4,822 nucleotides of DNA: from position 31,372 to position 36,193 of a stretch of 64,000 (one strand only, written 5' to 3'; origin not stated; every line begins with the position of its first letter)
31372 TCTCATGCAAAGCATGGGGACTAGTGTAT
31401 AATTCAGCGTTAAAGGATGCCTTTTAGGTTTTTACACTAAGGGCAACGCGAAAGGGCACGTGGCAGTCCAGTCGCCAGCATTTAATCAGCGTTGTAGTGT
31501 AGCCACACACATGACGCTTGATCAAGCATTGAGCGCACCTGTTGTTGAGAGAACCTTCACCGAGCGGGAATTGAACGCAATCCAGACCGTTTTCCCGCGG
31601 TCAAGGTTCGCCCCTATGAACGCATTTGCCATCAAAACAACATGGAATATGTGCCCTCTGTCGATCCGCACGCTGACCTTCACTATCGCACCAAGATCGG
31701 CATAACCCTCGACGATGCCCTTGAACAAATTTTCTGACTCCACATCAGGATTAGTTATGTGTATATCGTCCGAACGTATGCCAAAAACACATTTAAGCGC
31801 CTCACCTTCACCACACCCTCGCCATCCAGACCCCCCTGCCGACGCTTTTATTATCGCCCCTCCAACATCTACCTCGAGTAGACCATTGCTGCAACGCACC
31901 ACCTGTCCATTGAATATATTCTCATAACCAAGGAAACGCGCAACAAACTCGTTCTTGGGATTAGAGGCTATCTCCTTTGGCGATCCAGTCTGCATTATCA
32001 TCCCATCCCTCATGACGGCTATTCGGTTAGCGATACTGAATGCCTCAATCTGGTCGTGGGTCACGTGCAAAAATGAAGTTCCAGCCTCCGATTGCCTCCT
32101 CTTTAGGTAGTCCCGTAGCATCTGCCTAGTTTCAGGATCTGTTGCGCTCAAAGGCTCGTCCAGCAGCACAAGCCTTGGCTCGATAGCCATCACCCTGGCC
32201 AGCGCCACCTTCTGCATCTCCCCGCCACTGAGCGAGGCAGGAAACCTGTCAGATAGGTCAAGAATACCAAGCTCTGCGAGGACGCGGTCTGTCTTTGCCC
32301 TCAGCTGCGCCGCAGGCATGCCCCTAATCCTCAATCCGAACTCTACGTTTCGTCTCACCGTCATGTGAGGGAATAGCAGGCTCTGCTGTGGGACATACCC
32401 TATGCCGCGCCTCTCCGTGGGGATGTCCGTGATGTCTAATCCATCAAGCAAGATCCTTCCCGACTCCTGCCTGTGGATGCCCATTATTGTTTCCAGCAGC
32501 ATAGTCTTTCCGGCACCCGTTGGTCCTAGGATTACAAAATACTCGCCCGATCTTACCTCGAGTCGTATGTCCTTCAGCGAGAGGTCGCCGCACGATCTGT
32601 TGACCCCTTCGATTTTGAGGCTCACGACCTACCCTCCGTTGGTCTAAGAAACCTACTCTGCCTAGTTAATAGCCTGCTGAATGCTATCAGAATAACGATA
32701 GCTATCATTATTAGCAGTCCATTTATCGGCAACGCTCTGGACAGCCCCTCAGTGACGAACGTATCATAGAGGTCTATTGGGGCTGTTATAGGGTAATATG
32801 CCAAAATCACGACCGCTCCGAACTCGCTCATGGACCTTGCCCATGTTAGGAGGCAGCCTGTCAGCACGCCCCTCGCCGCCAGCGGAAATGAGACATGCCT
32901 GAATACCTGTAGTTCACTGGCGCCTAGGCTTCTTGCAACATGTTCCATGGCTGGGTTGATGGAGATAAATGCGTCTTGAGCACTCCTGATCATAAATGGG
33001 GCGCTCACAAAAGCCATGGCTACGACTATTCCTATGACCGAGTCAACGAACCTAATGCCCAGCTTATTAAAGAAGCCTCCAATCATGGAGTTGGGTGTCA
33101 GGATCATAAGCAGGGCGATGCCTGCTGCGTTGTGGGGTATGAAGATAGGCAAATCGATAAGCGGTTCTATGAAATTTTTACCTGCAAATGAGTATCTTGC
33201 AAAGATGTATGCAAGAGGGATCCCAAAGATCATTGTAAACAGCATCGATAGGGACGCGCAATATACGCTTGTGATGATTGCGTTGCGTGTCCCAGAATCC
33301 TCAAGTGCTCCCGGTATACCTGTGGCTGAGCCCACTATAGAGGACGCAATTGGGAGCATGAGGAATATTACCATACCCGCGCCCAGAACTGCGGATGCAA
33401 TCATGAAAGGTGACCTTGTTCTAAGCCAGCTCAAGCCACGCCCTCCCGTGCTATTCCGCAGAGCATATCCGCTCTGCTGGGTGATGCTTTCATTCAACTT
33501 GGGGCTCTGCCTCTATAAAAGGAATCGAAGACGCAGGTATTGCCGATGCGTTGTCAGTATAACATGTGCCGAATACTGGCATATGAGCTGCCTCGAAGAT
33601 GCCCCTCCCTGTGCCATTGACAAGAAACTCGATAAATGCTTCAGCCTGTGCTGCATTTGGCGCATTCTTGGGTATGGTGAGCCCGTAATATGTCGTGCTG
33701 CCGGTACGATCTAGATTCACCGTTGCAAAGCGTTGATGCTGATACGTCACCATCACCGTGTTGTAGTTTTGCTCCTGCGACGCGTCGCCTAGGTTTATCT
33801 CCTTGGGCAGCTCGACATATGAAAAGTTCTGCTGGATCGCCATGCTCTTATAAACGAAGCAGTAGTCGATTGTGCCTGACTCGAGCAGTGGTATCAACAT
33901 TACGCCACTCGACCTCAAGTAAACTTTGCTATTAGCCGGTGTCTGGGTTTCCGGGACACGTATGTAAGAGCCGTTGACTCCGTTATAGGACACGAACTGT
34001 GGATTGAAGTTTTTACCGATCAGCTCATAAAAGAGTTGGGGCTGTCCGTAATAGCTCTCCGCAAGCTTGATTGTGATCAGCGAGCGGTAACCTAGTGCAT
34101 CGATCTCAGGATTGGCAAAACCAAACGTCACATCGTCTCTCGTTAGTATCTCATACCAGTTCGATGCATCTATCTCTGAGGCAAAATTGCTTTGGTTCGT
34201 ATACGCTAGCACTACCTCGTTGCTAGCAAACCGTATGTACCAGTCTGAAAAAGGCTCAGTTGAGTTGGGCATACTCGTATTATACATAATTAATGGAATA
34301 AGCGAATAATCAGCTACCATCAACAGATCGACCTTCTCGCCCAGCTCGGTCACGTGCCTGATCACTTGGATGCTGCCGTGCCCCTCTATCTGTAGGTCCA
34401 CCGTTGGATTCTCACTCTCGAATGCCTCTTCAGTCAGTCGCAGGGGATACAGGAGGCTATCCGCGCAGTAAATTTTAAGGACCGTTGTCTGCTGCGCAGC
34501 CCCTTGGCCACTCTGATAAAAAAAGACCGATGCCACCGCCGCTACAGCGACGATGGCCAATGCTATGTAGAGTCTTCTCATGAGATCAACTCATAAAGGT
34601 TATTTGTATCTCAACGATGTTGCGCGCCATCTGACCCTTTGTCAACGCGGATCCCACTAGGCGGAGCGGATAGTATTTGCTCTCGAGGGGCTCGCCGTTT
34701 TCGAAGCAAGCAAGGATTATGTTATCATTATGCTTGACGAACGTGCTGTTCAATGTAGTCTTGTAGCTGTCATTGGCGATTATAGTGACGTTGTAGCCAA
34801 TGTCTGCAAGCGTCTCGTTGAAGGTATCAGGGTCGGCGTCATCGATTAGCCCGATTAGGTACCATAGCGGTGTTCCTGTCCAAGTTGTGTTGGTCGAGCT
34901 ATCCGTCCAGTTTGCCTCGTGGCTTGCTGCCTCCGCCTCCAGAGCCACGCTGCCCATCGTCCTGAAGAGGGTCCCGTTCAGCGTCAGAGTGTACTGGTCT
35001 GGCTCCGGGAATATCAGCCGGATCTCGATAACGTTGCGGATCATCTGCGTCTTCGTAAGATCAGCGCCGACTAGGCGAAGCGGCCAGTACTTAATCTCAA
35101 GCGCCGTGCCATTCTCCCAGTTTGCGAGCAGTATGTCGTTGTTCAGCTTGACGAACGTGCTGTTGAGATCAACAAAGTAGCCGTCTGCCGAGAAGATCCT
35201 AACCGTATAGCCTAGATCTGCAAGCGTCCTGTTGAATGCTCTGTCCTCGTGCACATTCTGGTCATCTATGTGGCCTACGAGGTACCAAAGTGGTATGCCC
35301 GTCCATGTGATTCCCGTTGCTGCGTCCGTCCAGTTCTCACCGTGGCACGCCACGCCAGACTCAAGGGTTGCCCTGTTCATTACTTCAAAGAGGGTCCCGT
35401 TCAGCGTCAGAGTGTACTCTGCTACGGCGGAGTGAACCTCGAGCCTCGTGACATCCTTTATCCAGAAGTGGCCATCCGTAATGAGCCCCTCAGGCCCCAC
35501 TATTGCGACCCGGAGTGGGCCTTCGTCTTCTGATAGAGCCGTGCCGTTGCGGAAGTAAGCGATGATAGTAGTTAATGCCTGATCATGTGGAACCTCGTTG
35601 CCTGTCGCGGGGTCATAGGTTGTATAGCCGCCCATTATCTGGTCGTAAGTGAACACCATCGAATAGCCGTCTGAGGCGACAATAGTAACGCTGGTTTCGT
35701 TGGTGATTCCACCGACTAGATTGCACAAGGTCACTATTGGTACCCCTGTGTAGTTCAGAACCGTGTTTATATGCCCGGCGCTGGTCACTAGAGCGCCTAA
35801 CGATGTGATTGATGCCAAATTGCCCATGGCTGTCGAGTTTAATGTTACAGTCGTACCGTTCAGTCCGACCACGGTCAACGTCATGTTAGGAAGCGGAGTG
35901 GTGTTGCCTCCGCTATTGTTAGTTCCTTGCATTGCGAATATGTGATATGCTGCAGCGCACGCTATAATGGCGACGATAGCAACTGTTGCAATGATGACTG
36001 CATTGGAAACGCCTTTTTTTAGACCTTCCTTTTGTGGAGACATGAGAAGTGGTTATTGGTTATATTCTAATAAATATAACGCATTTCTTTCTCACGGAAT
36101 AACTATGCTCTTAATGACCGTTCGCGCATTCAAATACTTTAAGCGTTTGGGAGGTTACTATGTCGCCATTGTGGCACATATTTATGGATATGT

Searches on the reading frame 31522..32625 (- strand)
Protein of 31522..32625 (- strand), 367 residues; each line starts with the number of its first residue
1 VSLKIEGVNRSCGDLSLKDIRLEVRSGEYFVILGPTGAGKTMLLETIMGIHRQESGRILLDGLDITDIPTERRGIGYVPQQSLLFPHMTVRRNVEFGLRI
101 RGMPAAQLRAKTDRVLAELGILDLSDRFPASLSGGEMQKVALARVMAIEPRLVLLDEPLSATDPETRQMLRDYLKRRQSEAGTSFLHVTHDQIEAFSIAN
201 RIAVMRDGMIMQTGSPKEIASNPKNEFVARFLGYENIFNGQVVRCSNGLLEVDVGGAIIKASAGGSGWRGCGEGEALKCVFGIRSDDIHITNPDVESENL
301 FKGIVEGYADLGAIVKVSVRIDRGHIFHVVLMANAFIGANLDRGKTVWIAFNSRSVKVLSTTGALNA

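Call 19: search_protein_families(library=pfam, proteins=[window:31522-32625:-], max_evalue=0.00001)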
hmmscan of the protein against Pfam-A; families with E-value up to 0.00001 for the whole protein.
window:31522-32625:- (367 aa): 2 families
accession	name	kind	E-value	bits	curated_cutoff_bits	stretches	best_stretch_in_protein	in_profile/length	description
PF00005.33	ABC_tran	-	9.3e-35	120.6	25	1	17-159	1-136/137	ABC transporter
PF08402.16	TOBE_2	-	3.5e-07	30.7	21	1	282-358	2-75/76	TOBE domain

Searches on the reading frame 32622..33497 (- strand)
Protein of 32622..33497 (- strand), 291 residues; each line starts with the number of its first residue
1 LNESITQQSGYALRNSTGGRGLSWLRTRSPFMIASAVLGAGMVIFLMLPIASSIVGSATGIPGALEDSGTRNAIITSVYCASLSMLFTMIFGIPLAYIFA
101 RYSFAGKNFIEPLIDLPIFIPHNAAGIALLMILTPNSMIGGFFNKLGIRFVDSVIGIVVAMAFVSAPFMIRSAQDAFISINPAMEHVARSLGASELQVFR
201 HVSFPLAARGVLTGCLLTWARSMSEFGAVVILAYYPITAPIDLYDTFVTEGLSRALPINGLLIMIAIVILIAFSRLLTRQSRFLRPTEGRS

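Call 19: search_protein_families(library=pfam, proteins=[window:32622-33497:-], max_evalue=0.00001)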
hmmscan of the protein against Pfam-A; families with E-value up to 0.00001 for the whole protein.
window:32622-33497:- (291 aa): 1 family
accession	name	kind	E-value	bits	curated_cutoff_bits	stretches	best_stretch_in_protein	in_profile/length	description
PF00528.27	BPD_transp_1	-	4.6e-15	56.2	26.4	1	92-272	1-168/184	Binding-protein-dependent transport system inner membrane component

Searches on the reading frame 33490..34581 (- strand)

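Call 19: search_protein_families(library=pfam, proteins=[window:33490-34581:-], max_evalue=0.00001)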
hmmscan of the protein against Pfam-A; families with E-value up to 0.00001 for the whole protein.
window:33490-34581:- (363 aa): 2 families
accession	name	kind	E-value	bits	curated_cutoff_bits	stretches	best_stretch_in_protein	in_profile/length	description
PF13531.11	SBP_bac_11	-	8.8e-24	85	25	1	35-333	1-225/227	Bacterial extracellular solute-binding protein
PF01547.30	SBP_bac_1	-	1.4e-09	38.8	26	1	52-321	15-301/307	Bacterial extracellular solute-binding protein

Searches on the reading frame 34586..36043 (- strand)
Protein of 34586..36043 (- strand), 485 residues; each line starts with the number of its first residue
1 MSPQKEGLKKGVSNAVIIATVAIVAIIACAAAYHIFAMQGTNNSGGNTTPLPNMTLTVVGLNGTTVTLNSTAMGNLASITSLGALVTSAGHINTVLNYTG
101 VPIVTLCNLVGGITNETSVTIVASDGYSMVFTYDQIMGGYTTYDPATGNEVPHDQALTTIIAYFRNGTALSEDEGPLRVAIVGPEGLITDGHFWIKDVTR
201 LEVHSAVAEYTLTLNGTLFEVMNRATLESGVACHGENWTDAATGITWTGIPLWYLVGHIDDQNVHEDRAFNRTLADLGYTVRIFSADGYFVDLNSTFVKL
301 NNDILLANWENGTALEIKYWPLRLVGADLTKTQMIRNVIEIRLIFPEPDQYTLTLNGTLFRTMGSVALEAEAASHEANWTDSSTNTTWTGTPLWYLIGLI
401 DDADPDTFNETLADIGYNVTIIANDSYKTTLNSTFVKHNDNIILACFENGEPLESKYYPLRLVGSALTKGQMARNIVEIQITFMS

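Call 19: search_protein_families(library=pfam, proteins=[window:34586-36043:-], max_evalue=0.00001)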
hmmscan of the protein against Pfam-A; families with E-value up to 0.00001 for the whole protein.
window:34586-36043:- (485 aa): 1 family
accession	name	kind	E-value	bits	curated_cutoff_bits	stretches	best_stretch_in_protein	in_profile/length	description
PF00174.25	Oxidored_molyb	-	1.9e-16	60.6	24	0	374-482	56-161/169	Oxidoreductase molybdopterin binding domain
